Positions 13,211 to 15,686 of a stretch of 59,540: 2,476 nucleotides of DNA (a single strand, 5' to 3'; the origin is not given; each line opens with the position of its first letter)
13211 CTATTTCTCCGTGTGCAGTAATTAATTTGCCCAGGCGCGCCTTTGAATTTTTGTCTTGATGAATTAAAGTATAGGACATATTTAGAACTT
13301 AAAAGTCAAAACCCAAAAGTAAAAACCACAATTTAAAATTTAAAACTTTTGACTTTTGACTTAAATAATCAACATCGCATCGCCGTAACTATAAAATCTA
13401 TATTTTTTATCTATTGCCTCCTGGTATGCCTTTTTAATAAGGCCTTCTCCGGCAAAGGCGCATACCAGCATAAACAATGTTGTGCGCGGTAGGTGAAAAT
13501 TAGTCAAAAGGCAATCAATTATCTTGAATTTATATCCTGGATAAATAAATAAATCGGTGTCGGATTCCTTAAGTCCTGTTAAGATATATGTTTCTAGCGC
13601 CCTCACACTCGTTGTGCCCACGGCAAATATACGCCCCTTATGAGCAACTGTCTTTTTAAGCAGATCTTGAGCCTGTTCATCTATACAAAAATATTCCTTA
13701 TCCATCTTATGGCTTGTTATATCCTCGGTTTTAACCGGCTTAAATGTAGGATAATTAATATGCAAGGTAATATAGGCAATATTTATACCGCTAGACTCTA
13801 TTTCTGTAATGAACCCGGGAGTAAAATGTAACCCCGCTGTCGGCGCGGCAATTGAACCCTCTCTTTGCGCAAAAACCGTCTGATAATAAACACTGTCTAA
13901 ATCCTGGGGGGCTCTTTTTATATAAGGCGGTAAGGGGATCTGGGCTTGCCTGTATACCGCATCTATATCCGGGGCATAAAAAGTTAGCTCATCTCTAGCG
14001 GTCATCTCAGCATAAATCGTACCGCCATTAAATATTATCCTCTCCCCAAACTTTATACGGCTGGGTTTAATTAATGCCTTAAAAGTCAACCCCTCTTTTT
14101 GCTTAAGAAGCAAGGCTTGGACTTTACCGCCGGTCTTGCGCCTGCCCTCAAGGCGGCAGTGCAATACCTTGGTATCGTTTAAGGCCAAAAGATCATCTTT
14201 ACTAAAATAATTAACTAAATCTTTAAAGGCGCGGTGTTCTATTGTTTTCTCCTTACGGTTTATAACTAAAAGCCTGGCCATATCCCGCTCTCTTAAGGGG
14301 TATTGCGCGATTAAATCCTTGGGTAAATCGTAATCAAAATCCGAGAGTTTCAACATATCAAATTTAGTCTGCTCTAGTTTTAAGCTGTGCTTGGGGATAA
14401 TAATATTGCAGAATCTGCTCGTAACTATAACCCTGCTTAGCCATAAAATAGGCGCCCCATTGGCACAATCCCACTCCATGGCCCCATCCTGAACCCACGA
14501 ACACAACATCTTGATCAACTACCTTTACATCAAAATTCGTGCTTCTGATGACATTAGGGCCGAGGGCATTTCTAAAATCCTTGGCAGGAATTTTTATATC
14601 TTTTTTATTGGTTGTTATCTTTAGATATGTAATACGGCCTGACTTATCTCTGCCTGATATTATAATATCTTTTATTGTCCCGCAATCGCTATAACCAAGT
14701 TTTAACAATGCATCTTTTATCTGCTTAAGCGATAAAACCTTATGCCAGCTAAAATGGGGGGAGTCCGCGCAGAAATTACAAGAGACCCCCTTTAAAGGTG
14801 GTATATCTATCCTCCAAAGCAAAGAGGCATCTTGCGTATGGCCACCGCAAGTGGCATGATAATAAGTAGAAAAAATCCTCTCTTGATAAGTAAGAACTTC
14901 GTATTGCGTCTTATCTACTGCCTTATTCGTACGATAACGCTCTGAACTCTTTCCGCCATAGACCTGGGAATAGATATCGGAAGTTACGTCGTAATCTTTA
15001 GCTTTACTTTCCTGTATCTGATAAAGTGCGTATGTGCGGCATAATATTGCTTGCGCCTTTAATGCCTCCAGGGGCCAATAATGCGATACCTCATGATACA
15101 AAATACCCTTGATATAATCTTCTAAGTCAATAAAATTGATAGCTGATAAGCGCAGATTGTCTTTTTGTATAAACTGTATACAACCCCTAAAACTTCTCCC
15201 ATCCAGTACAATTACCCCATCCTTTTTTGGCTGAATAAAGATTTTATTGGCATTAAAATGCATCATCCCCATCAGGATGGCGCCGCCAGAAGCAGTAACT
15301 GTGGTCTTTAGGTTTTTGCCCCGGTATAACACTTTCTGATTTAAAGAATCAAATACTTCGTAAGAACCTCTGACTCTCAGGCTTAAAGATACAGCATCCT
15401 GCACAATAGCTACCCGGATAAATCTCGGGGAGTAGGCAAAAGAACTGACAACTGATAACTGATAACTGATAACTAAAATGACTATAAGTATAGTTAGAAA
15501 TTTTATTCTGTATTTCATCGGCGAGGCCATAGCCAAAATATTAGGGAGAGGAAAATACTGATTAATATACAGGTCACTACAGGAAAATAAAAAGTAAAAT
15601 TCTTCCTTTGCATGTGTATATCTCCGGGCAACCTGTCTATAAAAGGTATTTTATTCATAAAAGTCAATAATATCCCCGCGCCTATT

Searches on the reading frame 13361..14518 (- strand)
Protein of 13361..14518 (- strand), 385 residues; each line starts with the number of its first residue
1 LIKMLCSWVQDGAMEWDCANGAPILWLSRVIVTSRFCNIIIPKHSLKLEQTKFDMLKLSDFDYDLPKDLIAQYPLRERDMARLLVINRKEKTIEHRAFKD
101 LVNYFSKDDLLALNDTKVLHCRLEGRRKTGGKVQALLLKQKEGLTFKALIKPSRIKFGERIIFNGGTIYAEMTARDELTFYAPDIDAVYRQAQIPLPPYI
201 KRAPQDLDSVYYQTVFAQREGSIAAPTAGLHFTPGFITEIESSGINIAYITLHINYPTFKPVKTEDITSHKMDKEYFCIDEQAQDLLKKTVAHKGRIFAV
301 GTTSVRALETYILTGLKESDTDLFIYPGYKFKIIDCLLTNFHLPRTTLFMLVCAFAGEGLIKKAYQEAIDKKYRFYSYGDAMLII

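Call 71: search_protein_families(library=pfam, proteins=[window:13361-14518:-], max_evalue=0.00001)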
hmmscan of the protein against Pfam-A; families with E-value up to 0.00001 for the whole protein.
window:13361-14518:- (385 aa): 1 family
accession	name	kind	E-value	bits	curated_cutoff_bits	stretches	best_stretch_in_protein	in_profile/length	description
PF02547.20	Queuosine_synth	-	6.9e-119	397.2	25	1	58-384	1-322/322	Queuosine biosynthesis protein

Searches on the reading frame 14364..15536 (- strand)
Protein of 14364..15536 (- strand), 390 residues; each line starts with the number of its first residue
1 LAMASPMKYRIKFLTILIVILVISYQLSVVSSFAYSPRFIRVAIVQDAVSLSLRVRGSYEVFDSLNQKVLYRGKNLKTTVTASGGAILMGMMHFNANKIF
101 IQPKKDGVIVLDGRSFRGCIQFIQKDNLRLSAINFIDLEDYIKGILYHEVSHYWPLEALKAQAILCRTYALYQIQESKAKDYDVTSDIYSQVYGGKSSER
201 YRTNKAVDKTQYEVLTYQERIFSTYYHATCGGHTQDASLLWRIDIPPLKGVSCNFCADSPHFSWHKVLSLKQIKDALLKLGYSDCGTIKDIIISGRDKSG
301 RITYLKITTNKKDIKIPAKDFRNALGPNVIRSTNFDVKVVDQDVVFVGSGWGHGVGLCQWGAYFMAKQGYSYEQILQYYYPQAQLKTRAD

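Call 7: search_protein_families(library=pfam, proteins=[window:14364-15536:-])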
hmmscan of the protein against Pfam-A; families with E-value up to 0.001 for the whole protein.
window:14364-15536:- (390 aa): 1 family
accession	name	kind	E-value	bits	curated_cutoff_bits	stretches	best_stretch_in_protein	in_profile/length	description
PF08486.15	SpoIID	-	1.1e-24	87.3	23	1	129-217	4-97/97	Stage II sporulation protein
